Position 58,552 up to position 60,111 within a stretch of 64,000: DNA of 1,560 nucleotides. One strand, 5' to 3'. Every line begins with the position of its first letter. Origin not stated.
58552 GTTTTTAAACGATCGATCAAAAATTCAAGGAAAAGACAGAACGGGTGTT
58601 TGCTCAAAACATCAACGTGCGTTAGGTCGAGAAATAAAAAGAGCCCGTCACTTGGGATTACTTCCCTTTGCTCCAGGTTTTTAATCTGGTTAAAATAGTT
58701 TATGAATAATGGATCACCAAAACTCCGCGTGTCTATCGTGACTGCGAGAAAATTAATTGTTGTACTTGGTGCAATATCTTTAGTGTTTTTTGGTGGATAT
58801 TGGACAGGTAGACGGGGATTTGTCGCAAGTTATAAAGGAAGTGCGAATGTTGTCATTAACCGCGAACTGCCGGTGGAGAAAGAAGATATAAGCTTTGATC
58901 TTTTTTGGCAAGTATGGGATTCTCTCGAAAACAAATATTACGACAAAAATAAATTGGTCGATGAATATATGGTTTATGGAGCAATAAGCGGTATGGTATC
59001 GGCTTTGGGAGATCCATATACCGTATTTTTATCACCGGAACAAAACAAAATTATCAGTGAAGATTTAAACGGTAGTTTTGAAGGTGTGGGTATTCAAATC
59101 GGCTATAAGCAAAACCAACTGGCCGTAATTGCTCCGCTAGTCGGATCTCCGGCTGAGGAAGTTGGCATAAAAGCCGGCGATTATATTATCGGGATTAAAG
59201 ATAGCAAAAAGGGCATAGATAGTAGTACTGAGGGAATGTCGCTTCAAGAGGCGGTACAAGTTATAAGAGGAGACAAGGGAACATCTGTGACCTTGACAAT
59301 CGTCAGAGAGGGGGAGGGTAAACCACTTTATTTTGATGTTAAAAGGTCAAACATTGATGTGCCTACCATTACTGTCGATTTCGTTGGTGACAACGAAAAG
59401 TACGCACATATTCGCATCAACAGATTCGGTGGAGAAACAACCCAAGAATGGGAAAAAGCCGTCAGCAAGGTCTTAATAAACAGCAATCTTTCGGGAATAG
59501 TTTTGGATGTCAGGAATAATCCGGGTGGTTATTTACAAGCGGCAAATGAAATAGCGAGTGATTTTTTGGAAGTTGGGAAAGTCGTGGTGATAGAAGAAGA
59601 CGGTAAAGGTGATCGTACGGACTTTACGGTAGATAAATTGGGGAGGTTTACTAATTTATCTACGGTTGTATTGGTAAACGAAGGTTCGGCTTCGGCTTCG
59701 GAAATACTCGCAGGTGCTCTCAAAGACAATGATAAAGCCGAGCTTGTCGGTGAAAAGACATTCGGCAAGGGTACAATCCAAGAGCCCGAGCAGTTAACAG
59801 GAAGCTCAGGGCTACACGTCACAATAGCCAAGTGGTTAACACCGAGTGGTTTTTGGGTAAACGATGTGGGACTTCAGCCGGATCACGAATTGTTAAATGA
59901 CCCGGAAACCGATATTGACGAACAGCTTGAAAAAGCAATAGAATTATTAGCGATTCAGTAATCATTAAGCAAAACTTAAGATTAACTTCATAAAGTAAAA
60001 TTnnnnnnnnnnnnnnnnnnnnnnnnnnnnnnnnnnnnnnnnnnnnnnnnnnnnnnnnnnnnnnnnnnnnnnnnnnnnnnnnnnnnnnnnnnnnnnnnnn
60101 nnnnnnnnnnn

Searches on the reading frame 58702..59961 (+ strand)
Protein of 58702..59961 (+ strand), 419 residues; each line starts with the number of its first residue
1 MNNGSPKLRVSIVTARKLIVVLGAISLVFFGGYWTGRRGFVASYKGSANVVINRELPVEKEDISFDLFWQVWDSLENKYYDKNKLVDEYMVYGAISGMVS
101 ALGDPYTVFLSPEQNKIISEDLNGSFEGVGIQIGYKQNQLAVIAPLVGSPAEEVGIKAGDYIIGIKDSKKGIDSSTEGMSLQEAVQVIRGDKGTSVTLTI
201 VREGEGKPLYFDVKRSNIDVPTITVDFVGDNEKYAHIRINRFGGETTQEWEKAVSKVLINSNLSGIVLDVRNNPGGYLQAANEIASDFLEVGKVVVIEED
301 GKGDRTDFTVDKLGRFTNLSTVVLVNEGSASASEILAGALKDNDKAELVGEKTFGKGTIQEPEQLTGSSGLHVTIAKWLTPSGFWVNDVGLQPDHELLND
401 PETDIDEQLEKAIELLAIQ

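Call 28: search_protein_families(library=ncbifam, proteins=[window:58702-59961:+], max_evalue=1e-10)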
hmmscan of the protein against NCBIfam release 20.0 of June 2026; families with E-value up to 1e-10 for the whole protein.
window:58702-59961:+ (419 aa): 9 families
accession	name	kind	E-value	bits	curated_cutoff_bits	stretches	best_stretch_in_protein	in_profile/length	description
TIGR00225.1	prc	subfamily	2.9e-97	325.7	218.6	1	79-407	4-325/335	C-terminal processing peptidase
NF052377.1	lmo1851_S41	exception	5.5e-92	308.9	725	1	59-397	41-367/468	lmo1851 family serine protease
NF045590.1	Cterm_S41_CtpC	exception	1.7e-81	274.2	665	1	70-397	60-378/418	carboxyl-terminal processing protease CtpC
NF045588.1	Cterm_S41_CtpA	exception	1.5e-79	267.7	625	1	69-416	54-401/401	carboxyl-terminal processing protease CtpA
TIGR03900.1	prc_long_Delta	hypoth_equivalog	2e-79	267.7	660.95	1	91-407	105-412/973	MXAN_5808 family serine peptidase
NF045589.1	Cterm_S41_CtpB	exception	3e-75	253.4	633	1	71-397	62-380/416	carboxyl-terminal processing protease CtpB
NF045591.1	Cterm_S41_CtpZ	exception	1.9e-67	227.8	525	1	72-403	57-379/403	carboxyl-terminal processing protease CtpZ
NF008388.1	PRK11186.1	exception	3.9e-39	134.6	825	1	104-364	223-485/663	carboxy terminal-processing peptidase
NF051464.1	tail_spec_CT441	exception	8.5e-38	130.5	700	1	87-392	208-520/645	tail-specific protease Tsp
